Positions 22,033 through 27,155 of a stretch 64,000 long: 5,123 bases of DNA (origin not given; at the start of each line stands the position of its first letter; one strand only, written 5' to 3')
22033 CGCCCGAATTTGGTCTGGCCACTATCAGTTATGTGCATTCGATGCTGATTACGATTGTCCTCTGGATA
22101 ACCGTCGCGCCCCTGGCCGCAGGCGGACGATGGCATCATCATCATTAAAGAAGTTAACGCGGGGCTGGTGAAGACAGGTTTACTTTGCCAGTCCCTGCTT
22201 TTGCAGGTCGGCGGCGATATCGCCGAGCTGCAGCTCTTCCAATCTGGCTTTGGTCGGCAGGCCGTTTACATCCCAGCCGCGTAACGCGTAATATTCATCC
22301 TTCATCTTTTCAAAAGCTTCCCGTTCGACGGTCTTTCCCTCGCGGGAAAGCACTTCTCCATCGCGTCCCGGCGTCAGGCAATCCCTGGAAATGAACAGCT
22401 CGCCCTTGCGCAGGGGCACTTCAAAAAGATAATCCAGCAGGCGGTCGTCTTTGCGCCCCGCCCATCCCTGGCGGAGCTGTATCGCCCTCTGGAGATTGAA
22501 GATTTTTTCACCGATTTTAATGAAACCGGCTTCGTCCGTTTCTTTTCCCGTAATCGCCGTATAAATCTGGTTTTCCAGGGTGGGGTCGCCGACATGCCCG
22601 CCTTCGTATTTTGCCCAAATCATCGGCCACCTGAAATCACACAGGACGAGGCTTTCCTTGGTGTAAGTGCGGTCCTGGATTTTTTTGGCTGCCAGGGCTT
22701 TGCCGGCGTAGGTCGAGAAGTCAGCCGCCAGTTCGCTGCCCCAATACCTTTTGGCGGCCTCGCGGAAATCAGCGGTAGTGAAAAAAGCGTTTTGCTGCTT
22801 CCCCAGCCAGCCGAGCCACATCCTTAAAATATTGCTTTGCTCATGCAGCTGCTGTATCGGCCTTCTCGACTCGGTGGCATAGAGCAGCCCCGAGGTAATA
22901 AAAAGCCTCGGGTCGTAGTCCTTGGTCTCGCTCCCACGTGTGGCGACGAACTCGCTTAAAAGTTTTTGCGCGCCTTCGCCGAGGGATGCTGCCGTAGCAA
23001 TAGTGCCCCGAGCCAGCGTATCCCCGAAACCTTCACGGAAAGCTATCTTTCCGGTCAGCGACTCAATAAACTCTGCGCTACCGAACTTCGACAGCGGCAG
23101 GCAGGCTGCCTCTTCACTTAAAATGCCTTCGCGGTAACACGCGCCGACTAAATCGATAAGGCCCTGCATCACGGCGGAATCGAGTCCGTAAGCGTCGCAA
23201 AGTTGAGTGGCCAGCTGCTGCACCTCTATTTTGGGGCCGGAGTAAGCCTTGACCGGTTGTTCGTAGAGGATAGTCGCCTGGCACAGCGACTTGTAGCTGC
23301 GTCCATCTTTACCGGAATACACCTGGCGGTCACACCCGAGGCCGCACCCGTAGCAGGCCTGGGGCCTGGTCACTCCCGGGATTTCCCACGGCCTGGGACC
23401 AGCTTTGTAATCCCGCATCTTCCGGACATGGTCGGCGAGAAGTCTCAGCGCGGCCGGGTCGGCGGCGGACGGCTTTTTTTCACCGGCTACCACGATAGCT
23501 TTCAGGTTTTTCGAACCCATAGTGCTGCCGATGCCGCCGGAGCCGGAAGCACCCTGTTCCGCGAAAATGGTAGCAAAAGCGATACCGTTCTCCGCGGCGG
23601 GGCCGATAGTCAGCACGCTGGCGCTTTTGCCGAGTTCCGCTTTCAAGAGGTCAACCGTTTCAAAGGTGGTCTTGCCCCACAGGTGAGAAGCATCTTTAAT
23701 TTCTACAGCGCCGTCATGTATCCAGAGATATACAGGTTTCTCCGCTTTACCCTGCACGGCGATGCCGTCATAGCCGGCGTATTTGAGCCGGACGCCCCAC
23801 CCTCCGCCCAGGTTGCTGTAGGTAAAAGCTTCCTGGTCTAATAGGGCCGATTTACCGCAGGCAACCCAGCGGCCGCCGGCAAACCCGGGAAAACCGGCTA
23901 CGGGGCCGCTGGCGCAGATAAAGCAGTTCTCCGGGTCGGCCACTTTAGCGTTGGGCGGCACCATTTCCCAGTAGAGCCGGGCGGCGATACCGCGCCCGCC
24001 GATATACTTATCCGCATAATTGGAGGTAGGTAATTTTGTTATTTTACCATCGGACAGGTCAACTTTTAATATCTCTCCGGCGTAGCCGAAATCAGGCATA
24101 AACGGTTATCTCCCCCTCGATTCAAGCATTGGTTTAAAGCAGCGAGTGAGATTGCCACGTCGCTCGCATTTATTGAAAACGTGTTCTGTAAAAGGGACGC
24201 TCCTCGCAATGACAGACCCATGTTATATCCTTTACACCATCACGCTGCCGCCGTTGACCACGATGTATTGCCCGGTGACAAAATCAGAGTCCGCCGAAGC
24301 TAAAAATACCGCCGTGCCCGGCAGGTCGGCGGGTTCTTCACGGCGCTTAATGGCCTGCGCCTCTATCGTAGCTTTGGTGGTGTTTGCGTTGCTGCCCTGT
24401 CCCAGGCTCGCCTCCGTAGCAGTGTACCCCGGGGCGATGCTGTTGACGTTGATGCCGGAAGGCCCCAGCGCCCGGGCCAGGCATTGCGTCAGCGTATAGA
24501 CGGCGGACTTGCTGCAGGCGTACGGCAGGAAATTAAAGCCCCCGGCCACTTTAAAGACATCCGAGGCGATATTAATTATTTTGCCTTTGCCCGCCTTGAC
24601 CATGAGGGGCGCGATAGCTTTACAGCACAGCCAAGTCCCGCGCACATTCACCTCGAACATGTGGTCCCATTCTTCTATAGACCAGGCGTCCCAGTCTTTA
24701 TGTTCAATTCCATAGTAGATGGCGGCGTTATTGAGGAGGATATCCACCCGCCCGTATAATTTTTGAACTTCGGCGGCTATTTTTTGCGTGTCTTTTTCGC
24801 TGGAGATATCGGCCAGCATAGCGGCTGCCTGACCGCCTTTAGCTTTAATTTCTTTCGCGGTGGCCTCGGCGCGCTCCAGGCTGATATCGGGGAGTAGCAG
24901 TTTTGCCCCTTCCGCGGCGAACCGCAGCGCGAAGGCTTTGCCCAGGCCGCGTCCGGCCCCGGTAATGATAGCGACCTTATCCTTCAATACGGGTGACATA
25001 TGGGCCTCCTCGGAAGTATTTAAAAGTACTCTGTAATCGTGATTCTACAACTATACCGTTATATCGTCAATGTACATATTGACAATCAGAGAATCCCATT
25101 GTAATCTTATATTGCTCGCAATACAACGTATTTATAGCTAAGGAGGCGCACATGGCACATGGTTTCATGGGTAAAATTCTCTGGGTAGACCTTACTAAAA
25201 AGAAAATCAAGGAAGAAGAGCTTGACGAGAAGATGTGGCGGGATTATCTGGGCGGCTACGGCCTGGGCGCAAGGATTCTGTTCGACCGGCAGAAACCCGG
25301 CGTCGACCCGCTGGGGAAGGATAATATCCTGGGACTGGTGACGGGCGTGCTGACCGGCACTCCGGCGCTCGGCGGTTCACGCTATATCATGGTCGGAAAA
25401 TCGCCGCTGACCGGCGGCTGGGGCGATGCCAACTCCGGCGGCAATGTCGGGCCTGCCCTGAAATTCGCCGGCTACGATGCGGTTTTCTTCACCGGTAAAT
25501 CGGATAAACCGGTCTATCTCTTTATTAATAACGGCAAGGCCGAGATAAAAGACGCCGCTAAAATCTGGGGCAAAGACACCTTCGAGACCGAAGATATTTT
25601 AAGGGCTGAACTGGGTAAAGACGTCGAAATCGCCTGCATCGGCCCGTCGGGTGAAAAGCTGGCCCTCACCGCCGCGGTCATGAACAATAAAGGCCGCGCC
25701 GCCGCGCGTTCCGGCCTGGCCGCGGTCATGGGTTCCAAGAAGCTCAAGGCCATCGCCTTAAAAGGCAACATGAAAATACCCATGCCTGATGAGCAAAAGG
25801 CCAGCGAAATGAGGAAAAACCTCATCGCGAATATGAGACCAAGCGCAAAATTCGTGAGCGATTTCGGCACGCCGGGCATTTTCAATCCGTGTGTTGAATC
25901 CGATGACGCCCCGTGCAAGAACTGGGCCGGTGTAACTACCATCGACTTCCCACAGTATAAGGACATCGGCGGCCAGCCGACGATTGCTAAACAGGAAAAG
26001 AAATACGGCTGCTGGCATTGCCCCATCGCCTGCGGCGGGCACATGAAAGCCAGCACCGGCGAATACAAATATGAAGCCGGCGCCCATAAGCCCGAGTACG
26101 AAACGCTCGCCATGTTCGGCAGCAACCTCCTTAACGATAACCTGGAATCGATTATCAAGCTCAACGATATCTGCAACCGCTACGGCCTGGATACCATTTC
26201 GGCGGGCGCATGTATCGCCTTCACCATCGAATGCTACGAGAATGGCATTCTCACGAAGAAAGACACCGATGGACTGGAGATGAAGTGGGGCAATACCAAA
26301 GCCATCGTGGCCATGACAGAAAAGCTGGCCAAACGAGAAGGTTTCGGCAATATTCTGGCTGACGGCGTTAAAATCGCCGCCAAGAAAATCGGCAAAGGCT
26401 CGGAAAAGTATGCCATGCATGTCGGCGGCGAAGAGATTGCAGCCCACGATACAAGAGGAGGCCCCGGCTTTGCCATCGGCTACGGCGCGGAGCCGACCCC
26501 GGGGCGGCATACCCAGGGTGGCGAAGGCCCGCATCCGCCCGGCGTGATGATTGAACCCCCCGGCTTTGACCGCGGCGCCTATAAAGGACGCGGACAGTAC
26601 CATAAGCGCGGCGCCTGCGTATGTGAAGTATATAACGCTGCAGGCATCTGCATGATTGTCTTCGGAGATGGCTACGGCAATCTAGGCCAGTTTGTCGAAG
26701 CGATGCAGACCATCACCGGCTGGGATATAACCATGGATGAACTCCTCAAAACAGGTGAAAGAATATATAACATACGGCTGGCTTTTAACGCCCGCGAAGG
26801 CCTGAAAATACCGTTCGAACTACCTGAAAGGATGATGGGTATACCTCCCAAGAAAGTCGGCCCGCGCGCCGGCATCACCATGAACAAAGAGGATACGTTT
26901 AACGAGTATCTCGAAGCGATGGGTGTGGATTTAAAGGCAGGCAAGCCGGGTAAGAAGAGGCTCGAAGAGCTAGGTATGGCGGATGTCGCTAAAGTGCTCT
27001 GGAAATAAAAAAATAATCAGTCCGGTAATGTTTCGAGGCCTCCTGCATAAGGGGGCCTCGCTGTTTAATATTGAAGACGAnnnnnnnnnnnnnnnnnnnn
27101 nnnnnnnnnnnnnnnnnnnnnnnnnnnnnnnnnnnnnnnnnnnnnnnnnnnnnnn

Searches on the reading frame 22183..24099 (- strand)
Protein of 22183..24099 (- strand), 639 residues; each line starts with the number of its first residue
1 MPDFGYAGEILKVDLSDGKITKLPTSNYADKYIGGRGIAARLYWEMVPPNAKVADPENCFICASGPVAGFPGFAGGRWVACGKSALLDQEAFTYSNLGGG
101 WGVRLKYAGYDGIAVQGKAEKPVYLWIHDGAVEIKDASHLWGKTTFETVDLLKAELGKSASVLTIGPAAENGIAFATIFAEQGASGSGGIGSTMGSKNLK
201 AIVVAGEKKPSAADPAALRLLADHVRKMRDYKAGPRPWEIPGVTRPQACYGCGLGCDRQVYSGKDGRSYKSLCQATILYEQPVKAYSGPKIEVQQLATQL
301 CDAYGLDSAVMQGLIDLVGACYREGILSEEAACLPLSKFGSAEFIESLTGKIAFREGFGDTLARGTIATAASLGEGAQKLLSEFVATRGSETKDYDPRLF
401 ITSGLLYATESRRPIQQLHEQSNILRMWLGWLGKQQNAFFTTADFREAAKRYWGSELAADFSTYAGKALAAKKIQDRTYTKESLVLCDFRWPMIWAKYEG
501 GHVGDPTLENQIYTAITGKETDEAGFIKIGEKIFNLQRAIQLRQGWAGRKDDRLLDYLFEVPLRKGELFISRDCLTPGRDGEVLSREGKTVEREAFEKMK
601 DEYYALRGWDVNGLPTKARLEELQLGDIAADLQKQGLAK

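Call 17: search_protein_families(library=ncbifam, proteins=[window:22183-24099:-], max_evalue=0.001)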
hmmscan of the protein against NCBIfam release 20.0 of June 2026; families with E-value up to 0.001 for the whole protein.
window:22183-24099:- (639 aa): 1 family
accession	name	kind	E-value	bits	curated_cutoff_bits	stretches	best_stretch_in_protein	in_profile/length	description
NF007354.0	PRK09849.1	equivalog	8.7e-81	272.5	868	2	4-225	6-226/703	aldehyde ferredoxin oxidoreductase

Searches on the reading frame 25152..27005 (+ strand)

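Call 17: search_protein_families(library=ncbifam, proteins=[window:25152-27005:+], max_evalue=0.001)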
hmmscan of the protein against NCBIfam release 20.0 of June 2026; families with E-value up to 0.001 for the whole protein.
window:25152-27005:+ (618 aa): 2 families
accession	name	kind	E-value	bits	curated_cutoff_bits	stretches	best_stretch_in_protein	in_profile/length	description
NF007354.0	PRK09849.1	equivalog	2.9e-59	201.4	868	1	1-225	4-227/703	aldehyde ferredoxin oxidoreductase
NF040818.1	GAPOR_Arch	equivalog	7.7e-07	27.8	1300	1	9-132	5-125/654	glyceraldehyde-3-phosphate:ferredoxin oxidoreductase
